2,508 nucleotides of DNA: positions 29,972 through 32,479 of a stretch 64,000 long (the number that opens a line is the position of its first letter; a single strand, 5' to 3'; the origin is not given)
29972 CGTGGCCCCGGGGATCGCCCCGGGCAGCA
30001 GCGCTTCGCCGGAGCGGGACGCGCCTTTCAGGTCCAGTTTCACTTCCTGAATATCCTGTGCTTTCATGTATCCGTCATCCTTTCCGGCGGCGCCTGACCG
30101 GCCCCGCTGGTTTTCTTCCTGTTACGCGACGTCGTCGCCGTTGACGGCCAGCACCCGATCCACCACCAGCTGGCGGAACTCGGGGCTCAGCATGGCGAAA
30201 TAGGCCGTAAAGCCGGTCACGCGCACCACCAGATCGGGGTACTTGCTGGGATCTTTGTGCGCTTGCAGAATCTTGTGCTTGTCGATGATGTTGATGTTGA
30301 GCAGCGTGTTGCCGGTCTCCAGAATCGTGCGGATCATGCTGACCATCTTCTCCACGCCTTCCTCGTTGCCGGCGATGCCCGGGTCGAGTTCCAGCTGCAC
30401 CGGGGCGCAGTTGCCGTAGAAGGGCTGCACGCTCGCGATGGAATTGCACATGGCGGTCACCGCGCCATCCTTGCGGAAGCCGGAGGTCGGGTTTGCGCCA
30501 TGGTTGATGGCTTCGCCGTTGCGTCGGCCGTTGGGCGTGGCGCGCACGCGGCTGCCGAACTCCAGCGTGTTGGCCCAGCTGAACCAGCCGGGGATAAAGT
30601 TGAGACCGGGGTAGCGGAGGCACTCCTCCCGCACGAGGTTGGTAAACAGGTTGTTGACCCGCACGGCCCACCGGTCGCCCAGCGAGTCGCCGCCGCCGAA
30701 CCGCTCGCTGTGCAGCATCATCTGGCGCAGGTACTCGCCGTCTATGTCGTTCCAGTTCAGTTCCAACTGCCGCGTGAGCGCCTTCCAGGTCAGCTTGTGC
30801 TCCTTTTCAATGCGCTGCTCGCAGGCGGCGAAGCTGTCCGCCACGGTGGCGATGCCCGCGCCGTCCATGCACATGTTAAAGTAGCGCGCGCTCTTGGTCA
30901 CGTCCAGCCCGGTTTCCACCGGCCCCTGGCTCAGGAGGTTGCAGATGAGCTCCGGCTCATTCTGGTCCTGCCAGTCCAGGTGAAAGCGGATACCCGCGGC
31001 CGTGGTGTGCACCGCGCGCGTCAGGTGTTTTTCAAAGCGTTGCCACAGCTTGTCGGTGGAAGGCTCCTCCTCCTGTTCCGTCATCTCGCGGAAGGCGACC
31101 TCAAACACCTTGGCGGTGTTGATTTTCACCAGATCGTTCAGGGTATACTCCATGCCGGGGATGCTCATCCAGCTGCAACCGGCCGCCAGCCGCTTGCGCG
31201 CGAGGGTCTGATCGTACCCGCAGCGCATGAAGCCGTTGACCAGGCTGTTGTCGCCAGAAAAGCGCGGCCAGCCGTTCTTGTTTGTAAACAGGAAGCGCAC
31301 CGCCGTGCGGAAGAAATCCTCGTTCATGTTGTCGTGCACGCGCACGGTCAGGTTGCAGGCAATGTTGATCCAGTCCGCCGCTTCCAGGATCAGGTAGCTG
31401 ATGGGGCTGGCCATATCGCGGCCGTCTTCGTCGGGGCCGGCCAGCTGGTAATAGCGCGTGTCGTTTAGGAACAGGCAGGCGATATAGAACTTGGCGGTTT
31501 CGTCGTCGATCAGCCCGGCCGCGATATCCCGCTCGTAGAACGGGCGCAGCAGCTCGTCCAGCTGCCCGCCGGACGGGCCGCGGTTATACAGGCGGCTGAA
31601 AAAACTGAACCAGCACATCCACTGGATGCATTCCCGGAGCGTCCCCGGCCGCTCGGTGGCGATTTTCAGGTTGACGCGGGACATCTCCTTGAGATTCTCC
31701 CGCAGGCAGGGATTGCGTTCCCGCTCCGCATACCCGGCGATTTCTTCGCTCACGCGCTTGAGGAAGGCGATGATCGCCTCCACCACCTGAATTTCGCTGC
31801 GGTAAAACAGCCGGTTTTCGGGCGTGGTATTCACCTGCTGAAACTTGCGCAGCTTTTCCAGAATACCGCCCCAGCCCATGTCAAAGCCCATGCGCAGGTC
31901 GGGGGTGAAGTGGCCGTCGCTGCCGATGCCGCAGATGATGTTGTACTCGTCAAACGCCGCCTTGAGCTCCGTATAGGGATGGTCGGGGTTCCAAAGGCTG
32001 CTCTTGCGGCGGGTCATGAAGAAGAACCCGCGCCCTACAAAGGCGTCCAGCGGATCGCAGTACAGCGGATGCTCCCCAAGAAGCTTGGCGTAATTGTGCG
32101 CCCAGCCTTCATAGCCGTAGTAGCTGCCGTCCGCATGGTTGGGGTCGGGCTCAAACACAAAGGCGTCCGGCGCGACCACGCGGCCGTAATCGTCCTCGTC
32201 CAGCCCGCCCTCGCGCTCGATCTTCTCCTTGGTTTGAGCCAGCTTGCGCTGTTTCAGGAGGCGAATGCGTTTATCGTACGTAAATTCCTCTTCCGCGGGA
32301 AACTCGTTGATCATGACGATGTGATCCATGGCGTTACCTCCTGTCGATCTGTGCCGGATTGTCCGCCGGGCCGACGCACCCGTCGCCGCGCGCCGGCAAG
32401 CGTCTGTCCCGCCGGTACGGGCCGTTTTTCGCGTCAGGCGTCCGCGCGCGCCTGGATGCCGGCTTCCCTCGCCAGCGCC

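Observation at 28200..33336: Complete operon for an atypical short glycyl radical enzyme with a non-canonical Cys loop, partnered with two cupins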

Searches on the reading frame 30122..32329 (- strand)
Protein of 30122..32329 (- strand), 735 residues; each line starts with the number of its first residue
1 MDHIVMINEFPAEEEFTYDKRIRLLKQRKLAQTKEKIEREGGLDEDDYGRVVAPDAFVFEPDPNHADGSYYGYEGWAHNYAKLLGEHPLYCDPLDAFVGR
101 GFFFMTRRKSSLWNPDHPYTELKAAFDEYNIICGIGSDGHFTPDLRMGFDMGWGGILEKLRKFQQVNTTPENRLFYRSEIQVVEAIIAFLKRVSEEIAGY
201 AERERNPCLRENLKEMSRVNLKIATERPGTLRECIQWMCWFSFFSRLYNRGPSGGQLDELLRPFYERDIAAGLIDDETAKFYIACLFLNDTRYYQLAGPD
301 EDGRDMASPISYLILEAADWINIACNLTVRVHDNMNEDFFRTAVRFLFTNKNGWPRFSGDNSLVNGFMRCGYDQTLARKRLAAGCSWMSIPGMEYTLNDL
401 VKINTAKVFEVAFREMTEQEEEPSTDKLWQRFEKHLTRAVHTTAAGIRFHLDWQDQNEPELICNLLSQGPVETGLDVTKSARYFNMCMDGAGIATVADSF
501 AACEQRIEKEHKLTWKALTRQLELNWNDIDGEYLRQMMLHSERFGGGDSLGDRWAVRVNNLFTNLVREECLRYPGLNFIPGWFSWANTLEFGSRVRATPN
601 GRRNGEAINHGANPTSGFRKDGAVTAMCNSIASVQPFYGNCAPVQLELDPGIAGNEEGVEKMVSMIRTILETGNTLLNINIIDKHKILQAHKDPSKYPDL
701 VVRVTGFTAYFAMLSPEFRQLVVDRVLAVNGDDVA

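Call 3: search_protein_families(library=pfam, proteins=[window:30122-32329:-])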
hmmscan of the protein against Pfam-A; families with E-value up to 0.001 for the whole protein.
window:30122-32329:- (735 aa): 2 families
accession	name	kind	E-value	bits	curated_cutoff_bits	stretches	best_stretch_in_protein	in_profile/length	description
PF02901.20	PFL-like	-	3.9e-85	287.2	24.3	1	138-592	157-647/647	Pyruvate formate lyase-like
PF01228.26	Gly_radical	-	3.2e-15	57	22.2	1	610-711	3-105/106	Glycine radical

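Call 4: search_protein_families(library=ncbifam, proteins=[window:30122-32329:-])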
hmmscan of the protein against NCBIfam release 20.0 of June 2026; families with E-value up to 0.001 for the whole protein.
window:30122-32329:- (735 aa): 12 families
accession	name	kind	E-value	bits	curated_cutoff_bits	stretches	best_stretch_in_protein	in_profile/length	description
TIGR01774.1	PFL2-3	subfamily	4.2e-67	227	678.2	1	150-726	167-782/786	formate C-acetyltransferase/glycerol dehydratase family glycyl radical enzyme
NF048011.1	SfplDhtHpsGDes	equivalog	1.1e-56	192.6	1000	3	470-725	570-816/821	(2S)-3-sulfopropanediol dehydratase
NF007437.0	PRK09983.1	equivalog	1.2e-50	172.5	1109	1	138-725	154-760/765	formate C-acetyltransferase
TIGR04394.1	choline_CutC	equivalog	3.2e-47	161.6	1050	1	172-726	197-784/789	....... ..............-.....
NF043068.1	glycl_HYPD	equivalog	4.7e-47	160.5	1100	2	297-725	341-779/784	trans-4-hydroxy-L-proline dehydratase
NF048009.1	SfplDhtHpfGKleb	equivalog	1.1e-46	159.3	1000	2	296-725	368-819/824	(2S)-3-sulfopropanediol dehydratase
NF033718.1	indole_decarb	equivalog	4e-32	111.3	1100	1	138-724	214-862/868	indoleacetate decarboxylase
NF033715.1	glycyl_HPDL_Lrg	equivalog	1.2e-27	96.1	1150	2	539-723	711-894/901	4-hydroxyphenylacetate decarboxylase large subunit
TIGR01255.1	pyr_form_ly_1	equivalog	6.9e-17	61.2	994.2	1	543-727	550-740/744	formate C-acetyltransferase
NF038360.1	rad_fix_GrcA3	exception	2e-12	47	158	1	655-726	2-73/78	autonomous glycyl radical cofactor GrcA3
TIGR04365.1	spare_glycyl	equivalog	1.5e-08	34.9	170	1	670-727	65-122/126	autonomous glycyl radical cofactor GrcA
NF008341.1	PRK11127.1-1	equivalog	2.1e-08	34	145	1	675-726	24-75/80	autonomous glycyl radical cofactor GrcA2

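Call 5: search_solved_structures(query=window:30122-32329:-, max_evalue=0.001, show_alignments=2)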
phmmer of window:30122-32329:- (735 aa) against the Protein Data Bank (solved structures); distinct sequences matched with E-value up to 0.001: 35.
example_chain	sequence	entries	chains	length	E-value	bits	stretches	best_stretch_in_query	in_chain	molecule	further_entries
2f3o_A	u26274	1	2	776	4.3e-44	153.7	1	160-726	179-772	pyruvate formate-lyase 2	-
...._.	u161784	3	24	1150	4.4e-43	150.4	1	170-727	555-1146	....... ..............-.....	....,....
5a0z_A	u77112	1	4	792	5.2e-41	143.5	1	170-727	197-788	CHOLINE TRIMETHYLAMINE LYASE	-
5a0u_A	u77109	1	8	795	5.3e-41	143.5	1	170-727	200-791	CHOLINE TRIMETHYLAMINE LYASE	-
6lon_B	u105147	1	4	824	7.2e-41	143.1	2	296-726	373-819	PFL2/glycerol dehydratase family glycyl radical enzyme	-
8id0_A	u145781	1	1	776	2.1e-40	141.5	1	166-726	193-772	formate C-acetyltransferase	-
8yjo_A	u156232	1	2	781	4.2e-40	140.6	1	137-725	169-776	Probable dehydratase PflD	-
5ymr_B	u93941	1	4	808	6.9e-40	139.8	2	490-724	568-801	Formate acetyltransferase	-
5fav_A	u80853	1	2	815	3.9e-39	137.3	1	158-727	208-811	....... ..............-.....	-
9ht9_A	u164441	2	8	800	4.4e-39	137.2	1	158-727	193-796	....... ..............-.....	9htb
9r0v_A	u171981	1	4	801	4.4e-39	137.2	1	158-727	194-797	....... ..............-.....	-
5kdp_A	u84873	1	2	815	4.7e-39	137.1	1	158-727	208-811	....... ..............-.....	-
6vue_A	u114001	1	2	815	4.8e-39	137.1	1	158-727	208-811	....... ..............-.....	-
5fay_A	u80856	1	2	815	5.1e-39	137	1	158-727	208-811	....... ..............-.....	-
5faw_A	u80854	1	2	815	5.6e-39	136.8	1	158-727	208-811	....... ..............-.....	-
1r8w_A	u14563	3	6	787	2.6e-37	131.3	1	139-724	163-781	glycerol dehydratase | B12-independent glycerol dehydratase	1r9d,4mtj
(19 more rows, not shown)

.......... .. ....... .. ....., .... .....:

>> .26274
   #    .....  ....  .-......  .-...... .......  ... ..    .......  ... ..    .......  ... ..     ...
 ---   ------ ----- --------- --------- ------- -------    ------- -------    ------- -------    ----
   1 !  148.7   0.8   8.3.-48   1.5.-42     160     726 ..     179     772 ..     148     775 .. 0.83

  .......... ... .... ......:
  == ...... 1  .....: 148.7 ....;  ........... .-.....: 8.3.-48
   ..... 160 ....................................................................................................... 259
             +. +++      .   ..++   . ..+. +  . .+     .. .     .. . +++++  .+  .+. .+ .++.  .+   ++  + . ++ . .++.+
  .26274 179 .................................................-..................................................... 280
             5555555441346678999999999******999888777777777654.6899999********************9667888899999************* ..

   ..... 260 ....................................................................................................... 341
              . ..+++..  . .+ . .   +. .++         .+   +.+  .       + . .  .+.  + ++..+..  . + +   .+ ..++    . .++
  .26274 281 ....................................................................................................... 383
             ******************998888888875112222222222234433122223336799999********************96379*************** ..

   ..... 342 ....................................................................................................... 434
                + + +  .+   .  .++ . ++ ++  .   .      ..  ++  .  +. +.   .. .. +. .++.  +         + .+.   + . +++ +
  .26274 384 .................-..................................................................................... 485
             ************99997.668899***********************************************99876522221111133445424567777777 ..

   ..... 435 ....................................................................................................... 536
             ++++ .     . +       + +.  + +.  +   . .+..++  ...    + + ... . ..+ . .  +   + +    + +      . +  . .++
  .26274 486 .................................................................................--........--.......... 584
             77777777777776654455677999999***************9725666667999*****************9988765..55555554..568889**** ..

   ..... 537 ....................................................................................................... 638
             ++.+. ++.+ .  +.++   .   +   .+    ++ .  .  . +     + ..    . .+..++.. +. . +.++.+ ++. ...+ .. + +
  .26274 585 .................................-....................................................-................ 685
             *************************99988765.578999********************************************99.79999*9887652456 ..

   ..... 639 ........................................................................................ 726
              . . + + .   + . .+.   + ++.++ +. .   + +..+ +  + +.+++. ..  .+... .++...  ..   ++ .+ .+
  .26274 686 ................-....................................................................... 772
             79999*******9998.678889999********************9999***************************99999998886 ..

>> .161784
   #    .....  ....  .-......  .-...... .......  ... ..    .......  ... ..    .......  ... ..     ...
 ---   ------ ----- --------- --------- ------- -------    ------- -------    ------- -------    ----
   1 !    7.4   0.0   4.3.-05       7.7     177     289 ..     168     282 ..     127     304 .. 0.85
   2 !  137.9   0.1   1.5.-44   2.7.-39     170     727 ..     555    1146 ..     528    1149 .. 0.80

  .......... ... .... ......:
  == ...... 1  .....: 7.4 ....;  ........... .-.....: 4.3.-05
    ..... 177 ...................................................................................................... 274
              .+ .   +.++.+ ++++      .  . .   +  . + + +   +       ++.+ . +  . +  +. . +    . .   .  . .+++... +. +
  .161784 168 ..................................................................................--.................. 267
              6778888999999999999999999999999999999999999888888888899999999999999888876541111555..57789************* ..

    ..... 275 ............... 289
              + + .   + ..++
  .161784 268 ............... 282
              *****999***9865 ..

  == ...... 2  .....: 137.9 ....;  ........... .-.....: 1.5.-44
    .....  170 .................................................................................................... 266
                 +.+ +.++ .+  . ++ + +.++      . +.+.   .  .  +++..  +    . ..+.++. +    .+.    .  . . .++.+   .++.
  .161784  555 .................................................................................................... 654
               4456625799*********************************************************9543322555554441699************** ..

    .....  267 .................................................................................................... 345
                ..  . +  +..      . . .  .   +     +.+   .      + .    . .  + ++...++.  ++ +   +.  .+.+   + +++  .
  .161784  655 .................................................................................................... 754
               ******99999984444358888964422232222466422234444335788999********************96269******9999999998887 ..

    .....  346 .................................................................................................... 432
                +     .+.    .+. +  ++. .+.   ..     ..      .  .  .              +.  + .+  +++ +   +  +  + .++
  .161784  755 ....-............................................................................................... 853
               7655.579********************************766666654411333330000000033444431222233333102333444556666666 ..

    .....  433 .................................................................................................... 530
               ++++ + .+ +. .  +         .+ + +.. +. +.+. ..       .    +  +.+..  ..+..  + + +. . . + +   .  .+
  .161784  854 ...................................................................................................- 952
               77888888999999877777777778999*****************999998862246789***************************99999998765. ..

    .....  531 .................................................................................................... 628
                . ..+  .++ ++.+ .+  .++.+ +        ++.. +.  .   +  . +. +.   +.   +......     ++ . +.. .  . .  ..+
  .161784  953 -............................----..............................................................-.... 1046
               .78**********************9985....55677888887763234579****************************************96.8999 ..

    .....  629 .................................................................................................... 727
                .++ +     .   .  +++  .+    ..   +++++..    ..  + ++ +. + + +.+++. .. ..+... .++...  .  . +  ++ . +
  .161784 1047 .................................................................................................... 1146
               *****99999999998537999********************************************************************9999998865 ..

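Call 6: find_homologous_proteins(query=window:30122-32329:-, max_evalue=1e-10)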
Query window:30122-32329:- (735 aa): 2359 proteins with E <= 1e-10 among 8000 candidates; the best 120 are listed.
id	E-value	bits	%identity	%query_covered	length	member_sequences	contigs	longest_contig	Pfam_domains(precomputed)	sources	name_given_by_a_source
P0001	0.0e+0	1747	100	100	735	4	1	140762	PF02901.21,PF01228.27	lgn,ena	-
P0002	0.0e+0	1518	86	100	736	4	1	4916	PF02901.21,PF01228.27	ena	-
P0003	0.0e+0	1518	86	100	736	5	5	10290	PF02901.21,PF01228.27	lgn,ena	-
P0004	0.0e+0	1508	85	100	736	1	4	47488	PF02901.21,PF01228.27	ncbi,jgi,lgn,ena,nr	ncbi:MAG TPA: pyruvate formate lyase family protein [Candidatus Limiplasma sp.]|nr:pyruvate formate 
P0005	0.0e+0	1508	86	100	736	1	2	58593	PF02901.21,PF01228.27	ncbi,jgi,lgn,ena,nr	ncbi:MAG: formate acetyltransferase [Clostridiales bacterium]|nr:formate acetyltransferase [Clostrid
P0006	0.0e+0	1506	86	100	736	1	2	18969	PF02901.21,PF01228.27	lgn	-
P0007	0.0e+0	1506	86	100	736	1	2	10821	PF02901.21,PF01228.27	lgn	-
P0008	0.0e+0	1504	86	100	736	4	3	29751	PF02901.21,PF01228.27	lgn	-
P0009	0.0e+0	1473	84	100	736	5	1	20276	PF02901.21,PF01228.27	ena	-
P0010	0.0e+0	1449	83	100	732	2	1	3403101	PF02901.21,PF01228.27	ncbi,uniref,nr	ncbi:pyruvate formate lyase family protein [Chakrabartyella piscis]|uniref:pyruvate formate lyase fa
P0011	0.0e+0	1444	81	100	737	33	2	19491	PF02901.21,PF01228.27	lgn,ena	-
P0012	0.0e+0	1392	79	100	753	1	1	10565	PF02901.21,PF01228.27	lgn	-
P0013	0.0e+0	1391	79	100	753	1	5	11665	PF02901.21,PF01228.27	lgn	-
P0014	0.0e+0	1387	79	100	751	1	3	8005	PF02901.21,PF01228.27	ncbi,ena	-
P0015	0.0e+0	1385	80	100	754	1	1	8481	PF02901.21,PF01228.27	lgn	-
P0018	0.0e+0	1384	80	100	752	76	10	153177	PF02901.21,PF01228.27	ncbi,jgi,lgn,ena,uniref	ncbi:pyruvate formate lyase family protein [Enterocloster citroniae]|uniref:pyruvate formate lyase f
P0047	0.0e+0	1267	72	100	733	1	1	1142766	PF02901.21,PF01228.27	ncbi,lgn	-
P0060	0.0e+0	1109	64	99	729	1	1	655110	PF02901.21,PF01228.27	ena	-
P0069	0.0e+0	1090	64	99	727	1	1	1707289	PF02901.21,PF01228.27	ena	-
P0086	0.0e+0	1084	62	100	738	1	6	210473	PF02901.21,PF01228.27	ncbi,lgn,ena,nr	ncbi:MAG: formate acetyltransferase [Lachnospiraceae bacterium]|nr:formate acetyltransferase [Lachno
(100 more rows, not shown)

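Call 9: find_related_loci(query=window:30122-32329:-, collection=genome_contigs, flank=10000)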
Query window:30122-32329:- (735 aa) in genome_contigs; peptide patterns used: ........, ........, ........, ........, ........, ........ (x = any residue, [..] = any of these).
54 stretches matched a pattern; 25 encode a relative of the query (tblastn E <= 1e-3); 24 distinct loci.
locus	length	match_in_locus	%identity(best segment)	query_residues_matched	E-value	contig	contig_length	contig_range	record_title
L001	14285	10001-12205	85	1-735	0e+0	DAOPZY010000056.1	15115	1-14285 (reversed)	MAG TPA_asm: Candidatus Limiplasma sp. isolate AMR_MDS_1276 NODE_4263_length_15115_cov_9.002855, whole genome shotgun se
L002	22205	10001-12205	86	1-735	0e+0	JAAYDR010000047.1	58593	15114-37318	MAG: Clostridiales bacterium isolate AS06rmzACSIP_576 191690_AS06, whole genome shotgun sequence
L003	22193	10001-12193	83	1-732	0e+0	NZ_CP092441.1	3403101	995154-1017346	Chakrabartyella piscis strain BP5G chromosome, complete genome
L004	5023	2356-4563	80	1-734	0e+0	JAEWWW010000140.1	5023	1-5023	MAG: Bacillota bacterium isolate OH_SFB_115 k127_1042078, whole genome shotgun sequence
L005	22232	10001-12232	79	1-735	0e+0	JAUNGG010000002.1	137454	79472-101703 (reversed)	MAG: Lachnospiraceae bacterium isolate S26M_St_45 NODE_42_length_137454_cov_25.033246, whole genome shotgun sequence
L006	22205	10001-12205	79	1-735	0e+0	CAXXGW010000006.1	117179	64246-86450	MAG: Candidatus Limiplasma sp. isolate db580aba-6051-46eb-9fee-97dd4b2959e1 genome assembly, contig: contig_6, whole gen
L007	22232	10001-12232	80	1-735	0e+0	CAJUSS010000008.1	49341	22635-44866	MAG TPA_asm: uncultured Lachnospiraceae bacterium isolate MGBC165049 genome assembly, contig: MGBC165049.8, whole genome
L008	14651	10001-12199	79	1-732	0e+0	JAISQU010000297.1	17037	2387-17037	MAG: Spirochaetales bacterium isolate Kf353_bin16 k119_4574865, whole genome shotgun sequence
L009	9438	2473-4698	79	1-733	0e+0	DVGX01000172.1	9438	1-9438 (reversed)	MAG TPA_asm: Candidatus Ventrisoma faecale isolate ChiHcolR19-5415 ChiHcolR19__C95130_L9438_SRR6323310, whole genome sho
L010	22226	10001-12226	79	1-733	0e+0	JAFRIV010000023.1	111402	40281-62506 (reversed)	MAG: Oscillospiraceae bacterium isolate RGIG2509 Goat_Jejunum-3__c222902, whole genome shotgun sequence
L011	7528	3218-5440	79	1-734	0e+0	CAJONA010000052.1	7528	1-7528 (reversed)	uncultured Clostridia bacterium isolate Reindeer_2_mag_151 genome assembly, contig: scaffold_10227, whole genome shotgun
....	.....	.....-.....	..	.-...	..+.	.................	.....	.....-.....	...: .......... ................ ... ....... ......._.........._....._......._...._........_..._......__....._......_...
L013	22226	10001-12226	77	1-733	0e+0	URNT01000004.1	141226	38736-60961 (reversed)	uncultured Clostridium sp. isolate UMGS1169 genome assembly, contig: NODE_39_length_141226_cov_15.528543, whole genome s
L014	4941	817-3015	78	1-732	0e+0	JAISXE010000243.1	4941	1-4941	MAG: Spirochaetia bacterium isolate Nc350_bin164 k119_3933006, whole genome shotgun sequence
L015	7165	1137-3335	76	1-733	0e+0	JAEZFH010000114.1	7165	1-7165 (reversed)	MAG: Bacillota bacterium isolate OH_CBrB_42 k127_2908147, whole genome shotgun sequence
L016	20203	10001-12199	72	1-733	0e+0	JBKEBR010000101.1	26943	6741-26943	MAG: Oscillospiraceae bacterium isolate VLC_067 c_000000902772, whole genome shotgun sequence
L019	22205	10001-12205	58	1-735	0e+0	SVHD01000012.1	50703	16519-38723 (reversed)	MAG: Clostridiales bacterium isolate SIG375 NODE_1008_length_50703_cov_4.771363, whole genome shotgun sequence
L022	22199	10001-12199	76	1-733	0e+0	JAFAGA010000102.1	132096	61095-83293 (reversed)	MAG: Bacillota bacterium isolate OH_SBlB_196 k127_981410, whole genome shotgun sequence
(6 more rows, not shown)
